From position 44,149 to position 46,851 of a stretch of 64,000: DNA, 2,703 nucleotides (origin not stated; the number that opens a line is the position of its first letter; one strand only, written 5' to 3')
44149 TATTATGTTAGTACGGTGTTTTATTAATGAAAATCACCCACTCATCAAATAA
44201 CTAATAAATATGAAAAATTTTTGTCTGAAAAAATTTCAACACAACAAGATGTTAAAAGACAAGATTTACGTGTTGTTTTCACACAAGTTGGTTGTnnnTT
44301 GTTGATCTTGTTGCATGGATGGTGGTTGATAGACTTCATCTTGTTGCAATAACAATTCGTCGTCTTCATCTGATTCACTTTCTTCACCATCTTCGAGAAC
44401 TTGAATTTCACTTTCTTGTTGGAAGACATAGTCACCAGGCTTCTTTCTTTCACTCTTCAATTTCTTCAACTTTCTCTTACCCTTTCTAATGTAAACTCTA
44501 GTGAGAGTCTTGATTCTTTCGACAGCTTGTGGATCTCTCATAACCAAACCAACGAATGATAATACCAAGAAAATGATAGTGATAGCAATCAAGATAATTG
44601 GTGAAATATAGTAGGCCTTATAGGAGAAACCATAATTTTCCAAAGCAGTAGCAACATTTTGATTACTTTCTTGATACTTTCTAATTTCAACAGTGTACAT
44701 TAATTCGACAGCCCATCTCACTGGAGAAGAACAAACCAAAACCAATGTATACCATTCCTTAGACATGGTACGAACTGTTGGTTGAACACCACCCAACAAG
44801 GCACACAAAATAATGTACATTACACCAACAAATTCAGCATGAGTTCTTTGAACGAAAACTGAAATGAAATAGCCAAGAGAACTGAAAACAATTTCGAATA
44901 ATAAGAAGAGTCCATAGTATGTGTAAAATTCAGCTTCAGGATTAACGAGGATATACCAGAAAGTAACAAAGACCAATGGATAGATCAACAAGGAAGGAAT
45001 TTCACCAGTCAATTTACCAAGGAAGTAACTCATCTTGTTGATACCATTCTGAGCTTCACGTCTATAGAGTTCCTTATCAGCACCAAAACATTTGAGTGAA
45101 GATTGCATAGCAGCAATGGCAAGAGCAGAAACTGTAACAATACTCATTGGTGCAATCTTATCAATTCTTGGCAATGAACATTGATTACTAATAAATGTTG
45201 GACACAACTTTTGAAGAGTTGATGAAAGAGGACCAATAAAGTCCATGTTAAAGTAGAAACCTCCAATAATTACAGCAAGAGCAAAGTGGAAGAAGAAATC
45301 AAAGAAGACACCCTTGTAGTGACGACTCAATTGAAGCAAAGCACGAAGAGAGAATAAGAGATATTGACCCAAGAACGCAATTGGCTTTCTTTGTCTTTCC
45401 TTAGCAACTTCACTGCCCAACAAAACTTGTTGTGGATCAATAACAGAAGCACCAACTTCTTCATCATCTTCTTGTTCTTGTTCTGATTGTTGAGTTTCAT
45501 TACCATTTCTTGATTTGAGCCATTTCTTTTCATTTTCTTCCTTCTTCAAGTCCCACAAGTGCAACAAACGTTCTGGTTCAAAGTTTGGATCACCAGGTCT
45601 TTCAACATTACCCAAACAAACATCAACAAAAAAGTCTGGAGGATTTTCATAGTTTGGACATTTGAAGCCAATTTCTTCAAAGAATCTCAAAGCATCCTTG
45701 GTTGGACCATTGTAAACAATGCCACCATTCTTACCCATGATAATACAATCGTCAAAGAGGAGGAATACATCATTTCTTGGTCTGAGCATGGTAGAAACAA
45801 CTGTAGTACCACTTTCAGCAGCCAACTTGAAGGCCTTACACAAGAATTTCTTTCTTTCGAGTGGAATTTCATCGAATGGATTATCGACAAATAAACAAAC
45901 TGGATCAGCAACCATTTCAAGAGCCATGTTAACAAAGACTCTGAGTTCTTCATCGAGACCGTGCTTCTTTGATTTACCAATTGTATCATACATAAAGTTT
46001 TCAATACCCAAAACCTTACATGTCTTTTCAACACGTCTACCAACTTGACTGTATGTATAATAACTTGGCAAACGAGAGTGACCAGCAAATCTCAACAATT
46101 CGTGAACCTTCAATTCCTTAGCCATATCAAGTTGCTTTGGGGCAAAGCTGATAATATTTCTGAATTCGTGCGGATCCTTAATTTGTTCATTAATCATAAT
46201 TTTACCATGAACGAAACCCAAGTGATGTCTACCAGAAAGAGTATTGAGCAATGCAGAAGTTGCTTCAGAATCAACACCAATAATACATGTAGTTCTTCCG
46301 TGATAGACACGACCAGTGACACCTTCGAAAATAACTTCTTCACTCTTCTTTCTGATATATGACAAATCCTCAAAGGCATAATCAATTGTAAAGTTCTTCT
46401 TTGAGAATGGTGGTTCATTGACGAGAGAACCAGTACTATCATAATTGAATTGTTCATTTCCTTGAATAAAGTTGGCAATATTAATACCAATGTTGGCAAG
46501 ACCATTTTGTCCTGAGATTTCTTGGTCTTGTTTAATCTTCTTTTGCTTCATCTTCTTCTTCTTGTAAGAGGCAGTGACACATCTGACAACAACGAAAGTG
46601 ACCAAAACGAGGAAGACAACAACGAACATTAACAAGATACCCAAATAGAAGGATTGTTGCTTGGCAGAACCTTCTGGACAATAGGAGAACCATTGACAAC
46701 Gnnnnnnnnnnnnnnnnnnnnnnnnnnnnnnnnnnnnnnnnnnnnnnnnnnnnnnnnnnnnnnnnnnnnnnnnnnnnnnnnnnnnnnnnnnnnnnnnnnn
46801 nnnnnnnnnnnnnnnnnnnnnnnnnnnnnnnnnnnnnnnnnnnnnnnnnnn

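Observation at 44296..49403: A roughly 1,700-aa signal-peptide protein with a huge ectodomain, Cys-rich GYYCP repeats and an ABCG module whose ATPase motifs are degenerate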

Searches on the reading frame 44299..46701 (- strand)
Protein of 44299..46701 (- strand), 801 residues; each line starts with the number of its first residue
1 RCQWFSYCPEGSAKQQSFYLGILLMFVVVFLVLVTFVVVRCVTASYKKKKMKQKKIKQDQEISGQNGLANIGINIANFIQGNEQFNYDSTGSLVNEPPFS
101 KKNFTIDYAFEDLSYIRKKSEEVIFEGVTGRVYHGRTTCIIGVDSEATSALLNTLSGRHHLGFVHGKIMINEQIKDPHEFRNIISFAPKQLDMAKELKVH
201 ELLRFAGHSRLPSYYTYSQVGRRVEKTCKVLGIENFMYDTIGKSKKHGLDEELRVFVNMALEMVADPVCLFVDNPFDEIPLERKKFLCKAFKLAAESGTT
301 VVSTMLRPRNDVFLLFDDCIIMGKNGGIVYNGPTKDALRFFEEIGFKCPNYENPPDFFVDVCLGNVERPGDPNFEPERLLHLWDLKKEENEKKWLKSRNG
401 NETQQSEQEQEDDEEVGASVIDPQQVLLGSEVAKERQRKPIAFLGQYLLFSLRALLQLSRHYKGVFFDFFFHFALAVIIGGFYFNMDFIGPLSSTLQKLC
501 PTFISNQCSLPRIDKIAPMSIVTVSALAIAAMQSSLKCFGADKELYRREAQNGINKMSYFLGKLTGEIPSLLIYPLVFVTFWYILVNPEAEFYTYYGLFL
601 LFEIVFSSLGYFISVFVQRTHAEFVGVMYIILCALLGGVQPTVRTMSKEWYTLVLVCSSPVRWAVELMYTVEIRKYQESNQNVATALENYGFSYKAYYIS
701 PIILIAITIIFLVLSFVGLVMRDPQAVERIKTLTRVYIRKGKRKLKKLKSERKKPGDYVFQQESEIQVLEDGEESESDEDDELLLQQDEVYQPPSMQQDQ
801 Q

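Call 10: search_solved_structures(query=window:44299-46563:-, max_evalue=0.001, show_alignments=3)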
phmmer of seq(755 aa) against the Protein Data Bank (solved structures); distinct sequences matched with E-value up to 0.001: 28.
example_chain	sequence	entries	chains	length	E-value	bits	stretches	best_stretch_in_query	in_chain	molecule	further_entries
7p03_A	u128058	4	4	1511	3.2e-32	114.7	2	76-324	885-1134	Pleiotropic ABC efflux transporter of multiple drugs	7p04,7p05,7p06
7r87_B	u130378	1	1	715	5.2e-29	104.1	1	76-316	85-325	ATP-binding cassette sub-family G member 8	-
7r88_B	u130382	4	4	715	5.7e-29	104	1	76-316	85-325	ATP-binding cassette sub-family G member 8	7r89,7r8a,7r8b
5do7_B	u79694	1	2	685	6.1e-29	103.9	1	76-316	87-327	ATP-binding cassette sub-family G member 8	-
8cub_D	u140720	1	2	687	6.1e-29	103.9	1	76-316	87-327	ATP-binding cassette sub-family G member 8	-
7jr7_B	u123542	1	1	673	6.4e-29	103.8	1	76-316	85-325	ATP-binding cassette sub-family G member 8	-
6hbu_A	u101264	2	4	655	7.8e-29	103.6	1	71-319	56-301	ATP-binding cassette sub-family G member 2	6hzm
6hco_A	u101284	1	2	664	8.4e-29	103.4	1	71-319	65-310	ATP-binding cassette sub-family G member 2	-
6eti_A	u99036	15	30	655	9e-29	103.3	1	71-319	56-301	ATP-binding cassette sub-family G member 2 | Broad substrate specificity ATP-binding cassette transporter ABCG2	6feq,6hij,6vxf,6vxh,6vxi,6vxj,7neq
5nj3_A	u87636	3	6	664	9.7e-29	103.2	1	71-319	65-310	ATP-binding cassette sub-family G member 2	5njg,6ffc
7oj8_A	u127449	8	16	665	9.8e-29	103.2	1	71-319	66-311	Broad substrate specificity ATP-binding cassette transporter ABCG2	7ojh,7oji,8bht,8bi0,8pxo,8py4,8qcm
8i3a_A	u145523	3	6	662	3.9e-27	97.9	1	71-324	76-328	ABC transporter G family member 25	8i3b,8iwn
8i38_A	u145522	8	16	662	4.6e-27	97.7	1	71-324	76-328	ABC transporter G family member 25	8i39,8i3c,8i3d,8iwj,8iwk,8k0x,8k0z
8wam_A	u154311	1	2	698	4.7e-27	97.6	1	71-324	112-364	ABC transporter G family member 25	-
8wba_A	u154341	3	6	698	5.6e-27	97.4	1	71-324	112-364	ABC transporter G family member 25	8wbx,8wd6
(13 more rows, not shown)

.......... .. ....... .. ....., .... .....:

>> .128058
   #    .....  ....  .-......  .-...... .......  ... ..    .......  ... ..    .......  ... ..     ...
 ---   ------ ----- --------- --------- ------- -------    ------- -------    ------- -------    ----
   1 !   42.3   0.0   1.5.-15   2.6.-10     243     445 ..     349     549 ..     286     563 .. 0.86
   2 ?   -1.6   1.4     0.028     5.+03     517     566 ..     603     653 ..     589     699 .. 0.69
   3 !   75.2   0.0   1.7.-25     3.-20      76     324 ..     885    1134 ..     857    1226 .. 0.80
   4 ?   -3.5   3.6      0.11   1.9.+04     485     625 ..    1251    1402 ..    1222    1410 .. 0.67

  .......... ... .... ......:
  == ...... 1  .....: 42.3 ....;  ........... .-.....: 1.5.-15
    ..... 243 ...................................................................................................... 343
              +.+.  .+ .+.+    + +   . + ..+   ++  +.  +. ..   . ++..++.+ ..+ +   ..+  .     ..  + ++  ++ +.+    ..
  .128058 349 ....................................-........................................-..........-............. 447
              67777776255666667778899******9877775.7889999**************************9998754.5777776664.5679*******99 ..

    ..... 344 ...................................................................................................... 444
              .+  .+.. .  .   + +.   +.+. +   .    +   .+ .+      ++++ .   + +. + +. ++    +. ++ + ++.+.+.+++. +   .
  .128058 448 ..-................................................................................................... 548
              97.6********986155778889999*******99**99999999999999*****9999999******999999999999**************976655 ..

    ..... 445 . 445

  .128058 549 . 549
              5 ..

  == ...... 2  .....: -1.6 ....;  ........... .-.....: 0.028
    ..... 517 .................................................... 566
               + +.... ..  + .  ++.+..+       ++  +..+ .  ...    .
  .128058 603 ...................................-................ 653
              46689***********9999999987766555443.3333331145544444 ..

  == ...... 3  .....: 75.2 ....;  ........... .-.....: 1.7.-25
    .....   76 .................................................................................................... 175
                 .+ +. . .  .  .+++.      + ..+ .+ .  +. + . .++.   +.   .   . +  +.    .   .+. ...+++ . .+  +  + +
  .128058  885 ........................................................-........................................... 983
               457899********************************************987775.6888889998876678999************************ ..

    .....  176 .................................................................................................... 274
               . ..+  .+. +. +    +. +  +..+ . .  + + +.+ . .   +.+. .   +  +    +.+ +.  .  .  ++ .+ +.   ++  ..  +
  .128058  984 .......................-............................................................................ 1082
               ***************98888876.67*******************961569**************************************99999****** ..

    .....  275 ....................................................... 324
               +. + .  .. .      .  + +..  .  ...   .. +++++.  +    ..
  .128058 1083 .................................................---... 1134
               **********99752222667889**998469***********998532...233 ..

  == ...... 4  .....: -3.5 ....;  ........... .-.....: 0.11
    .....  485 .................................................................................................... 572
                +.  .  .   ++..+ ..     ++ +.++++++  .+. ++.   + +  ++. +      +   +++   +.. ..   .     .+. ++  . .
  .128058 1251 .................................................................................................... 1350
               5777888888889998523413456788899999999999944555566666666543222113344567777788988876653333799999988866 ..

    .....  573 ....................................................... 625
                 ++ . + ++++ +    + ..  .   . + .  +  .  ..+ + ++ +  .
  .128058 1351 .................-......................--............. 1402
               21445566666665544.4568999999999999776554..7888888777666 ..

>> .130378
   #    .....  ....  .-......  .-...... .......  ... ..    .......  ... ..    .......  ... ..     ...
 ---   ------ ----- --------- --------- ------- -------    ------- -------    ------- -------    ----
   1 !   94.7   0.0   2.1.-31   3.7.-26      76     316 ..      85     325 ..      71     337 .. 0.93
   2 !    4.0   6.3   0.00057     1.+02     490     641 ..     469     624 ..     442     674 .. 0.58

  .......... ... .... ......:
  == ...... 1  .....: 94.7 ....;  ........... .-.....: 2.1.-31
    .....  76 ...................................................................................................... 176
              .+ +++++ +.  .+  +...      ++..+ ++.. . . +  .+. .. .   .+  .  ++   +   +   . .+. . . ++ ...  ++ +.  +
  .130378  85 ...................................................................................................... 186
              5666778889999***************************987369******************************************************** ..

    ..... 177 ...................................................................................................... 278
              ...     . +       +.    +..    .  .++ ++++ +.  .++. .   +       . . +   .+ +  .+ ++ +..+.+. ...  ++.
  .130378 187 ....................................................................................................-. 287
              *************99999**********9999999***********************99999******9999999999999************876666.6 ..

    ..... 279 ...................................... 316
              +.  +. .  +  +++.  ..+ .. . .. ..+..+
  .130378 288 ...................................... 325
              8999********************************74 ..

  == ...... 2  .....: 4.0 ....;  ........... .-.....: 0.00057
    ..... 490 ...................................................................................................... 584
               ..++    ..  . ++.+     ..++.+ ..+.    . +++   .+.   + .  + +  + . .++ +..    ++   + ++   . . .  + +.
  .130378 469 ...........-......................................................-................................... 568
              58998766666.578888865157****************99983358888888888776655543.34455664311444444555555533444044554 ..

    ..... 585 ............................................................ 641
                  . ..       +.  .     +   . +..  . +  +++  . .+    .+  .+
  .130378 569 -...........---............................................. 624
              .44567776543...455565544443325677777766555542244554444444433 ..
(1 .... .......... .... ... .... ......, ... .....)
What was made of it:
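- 45610..46374 (-): Residues 1011-1265: pseudo-NBD. It has the ABCG NBD fold and has lost all ATP-site motifs. phmmer against PDB: Pdr5 3e-32, ABCG8 5e-29, ABCG2 8e-29 (call 10).
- On ABCG (reverse-topology, ABC2-type) half-transporters: The NBD region aligns to ABCG8, ABCG2 and Pdr5 (call 10).
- Closest known: Asymmetric ABCG transporters with one degenerate nucleotide-binding site. Same: Same NBD and TMD folds (best PDB sequence matches, call 10).
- ABCG half-transporters act as dimers, and asymmetric ABCG pairs exist (ABCG5/G8 and Pdr5 structures were hit in call 10).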

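Call 27: search_protein_representatives(protein=window:44299-46701:-)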
Query: 801 residues. Proteins with E-value up to 0.001 (for the whole library): 12838; up to 1e-10: 5851; up to 1e-30: 661. The best 150 are listed.
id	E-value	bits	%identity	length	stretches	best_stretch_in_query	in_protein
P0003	0.0e+00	1567.5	82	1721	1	1-800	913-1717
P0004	1.3e-291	985.7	57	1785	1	2-799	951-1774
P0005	8.6e-222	754.9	43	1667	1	1-786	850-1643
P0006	7.0e-210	715.5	45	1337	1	1-782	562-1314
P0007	3.4e-200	683.5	41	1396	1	1-797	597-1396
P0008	3.3e-159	547.9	37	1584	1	2-787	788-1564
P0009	4.1e-121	421.9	36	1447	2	437-785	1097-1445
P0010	3.8e-98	346.0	48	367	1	444-782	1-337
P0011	4.0e-98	345.9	37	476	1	271-738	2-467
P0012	2.9e-97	343.1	30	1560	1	2-721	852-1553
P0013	4.8e-87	309.3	31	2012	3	79-409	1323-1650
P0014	1.5e-86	307.6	32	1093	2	100-386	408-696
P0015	2.4e-86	307.0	31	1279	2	100-742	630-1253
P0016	4.1e-86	306.2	30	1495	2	102-719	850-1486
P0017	7.4e-86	305.3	30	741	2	98-408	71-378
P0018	1.7e-83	297.6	27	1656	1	1-727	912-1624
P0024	1.9e-78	280.8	29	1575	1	2-683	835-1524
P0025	1.4e-75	271.3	30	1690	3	103-408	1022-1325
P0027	1.8e-74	267.7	33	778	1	1-404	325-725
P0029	3.7e-74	266.6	29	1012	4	104-367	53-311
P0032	2.4e-72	260.7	38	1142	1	1-461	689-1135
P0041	6.2e-64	232.8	27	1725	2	124-719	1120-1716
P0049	9.3e-62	225.7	30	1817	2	92-646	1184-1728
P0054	1.9e-60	221.3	30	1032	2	113-369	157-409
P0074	9.3e-55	202.5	30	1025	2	107-384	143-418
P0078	4.4e-54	200.3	28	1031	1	1-649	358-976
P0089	1.1e-52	195.7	30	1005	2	2-399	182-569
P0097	9.4e-52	192.6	29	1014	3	102-406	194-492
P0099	1.1e-51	192.4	30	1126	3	106-384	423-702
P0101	2.6e-51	191.1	27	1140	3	105-383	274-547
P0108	1.1e-50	189.0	27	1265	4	117-385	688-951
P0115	3.5e-50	187.4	27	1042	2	1-395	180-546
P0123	1.4e-49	185.4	28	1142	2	106-393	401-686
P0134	3.4e-49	184.1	28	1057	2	100-387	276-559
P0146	1.3e-48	182.2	26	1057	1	100-716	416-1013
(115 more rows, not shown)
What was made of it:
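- Tried and rejected: The exhaustive HMMER scan (call 27) was the useful one.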

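Call 30: list_cluster_members(proteins=[P0003, P0004, P0005, P0006, P0007, P0008, P0009, P0027, P0032, P0012])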
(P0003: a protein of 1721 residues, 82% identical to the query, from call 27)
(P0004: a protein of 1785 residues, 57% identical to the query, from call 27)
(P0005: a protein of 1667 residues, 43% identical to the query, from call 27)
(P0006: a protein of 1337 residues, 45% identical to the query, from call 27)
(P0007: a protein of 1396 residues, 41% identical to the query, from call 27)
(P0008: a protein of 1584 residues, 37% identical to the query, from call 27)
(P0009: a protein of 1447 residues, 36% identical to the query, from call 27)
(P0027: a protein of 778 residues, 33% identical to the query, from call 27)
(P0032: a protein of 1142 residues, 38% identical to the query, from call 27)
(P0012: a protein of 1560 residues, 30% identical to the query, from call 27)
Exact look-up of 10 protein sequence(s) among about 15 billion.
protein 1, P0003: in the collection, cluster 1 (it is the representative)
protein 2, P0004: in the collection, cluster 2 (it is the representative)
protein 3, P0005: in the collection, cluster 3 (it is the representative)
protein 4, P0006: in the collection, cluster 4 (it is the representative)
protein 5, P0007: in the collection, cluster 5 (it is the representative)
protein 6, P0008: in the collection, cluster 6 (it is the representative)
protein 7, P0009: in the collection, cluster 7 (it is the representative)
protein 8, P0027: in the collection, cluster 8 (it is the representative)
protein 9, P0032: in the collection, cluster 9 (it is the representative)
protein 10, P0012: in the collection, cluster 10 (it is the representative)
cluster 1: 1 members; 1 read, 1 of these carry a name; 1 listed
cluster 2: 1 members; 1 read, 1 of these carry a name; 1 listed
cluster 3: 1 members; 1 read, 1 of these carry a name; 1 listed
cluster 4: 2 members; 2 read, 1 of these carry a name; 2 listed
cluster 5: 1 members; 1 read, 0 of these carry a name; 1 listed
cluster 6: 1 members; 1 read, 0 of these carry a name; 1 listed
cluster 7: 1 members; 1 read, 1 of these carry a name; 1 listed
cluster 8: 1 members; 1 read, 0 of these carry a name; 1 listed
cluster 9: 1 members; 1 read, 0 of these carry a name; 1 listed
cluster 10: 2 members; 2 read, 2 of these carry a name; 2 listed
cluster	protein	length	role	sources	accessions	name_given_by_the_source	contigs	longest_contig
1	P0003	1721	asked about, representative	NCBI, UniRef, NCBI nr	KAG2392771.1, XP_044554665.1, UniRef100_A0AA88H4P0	hypothetical protein C9374_011496 [Naegleria lovaniensis] | ABC transporter family G domain-containing protein n=1 Tax=Naegleria lovaniensis ... | uncharacterized protein C9374_011496 [Naegleria lovaniensis]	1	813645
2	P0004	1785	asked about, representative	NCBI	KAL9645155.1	hypothetical protein ABK040_002358 [Willaertia magna]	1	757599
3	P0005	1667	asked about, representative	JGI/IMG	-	ABC-type multidrug transport system ATPase subunit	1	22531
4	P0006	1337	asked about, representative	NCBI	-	-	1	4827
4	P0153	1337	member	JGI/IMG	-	ABC-type multidrug transport system ATPase subunit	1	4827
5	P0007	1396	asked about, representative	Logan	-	-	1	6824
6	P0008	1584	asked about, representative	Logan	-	-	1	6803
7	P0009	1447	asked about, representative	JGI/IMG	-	ABC-type multidrug transport system ATPase subunit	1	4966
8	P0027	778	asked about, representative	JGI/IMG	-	-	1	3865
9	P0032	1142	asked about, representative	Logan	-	-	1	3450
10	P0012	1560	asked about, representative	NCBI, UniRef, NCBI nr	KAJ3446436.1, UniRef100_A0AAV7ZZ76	abc transporter g family member [Anaeramoeba flamelloides] | Abc transporter g family member n=1 Tax=Anaeramoeba flamelloides TaxID=1746091 ...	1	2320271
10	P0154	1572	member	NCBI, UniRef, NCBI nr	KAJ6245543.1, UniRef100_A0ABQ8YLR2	abc transporter g family member 28 [Anaeramoeba flamelloides] | Abc transporter g family member 28 n=1 Tax=Anaeramoeba flamelloides TaxID=1746091 ...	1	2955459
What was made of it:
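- Closest known: Plant ABCG24/ABCG28-type long half-size ABCGs. Same: The closest named intact relative here is annotated 'abc transporter g family member 28' (Anaeramoeba, call 30).
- P0003 (N. lovaniensis, 1,721 aa) and P0004 (Willaertia, 1,785 aa) are also single ORFs (calls 27, 30).
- Tried and rejected: It was rejected when the orthologues were named Naegleria and Willaertia (call 30).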
